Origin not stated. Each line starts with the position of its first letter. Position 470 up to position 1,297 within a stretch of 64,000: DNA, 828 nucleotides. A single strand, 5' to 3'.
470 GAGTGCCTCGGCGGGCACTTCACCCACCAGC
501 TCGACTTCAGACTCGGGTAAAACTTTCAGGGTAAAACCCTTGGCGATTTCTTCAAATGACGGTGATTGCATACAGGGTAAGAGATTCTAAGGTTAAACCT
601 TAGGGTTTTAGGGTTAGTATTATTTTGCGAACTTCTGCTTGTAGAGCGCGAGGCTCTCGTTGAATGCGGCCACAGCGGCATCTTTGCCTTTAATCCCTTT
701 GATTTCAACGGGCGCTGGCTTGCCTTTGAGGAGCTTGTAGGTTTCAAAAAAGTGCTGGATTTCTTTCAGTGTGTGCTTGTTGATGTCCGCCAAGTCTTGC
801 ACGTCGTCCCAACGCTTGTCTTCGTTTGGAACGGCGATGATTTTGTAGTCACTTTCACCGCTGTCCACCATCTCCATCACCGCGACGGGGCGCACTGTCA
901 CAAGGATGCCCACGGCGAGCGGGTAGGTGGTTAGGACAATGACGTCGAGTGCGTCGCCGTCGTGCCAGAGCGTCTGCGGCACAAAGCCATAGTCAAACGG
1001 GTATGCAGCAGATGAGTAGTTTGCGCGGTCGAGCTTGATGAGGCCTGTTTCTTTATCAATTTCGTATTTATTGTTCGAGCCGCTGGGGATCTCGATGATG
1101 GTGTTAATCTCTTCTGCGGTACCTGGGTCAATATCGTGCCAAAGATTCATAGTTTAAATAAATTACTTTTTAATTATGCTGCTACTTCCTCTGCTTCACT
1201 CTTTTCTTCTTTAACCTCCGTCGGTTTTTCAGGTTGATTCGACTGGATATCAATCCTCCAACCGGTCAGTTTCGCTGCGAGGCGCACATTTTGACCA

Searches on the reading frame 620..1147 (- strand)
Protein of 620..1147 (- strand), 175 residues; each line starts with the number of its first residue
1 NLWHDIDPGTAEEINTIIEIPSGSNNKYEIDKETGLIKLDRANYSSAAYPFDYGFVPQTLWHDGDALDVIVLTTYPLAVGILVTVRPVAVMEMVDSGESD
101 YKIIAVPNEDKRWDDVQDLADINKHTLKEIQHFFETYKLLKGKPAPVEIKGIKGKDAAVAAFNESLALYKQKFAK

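Call 4: search_protein_families(library=pfam, proteins=[window:620-1147:-], max_evalue=0.01)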
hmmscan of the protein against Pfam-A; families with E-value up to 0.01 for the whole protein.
window:620-1147:- (175 aa): 1 family
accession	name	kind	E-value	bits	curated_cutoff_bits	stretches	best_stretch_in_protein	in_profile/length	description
PF00719.24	Pyrophosphatase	-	3e-54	183.4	23.5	1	17-170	2-153/153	Inorganic pyrophosphatase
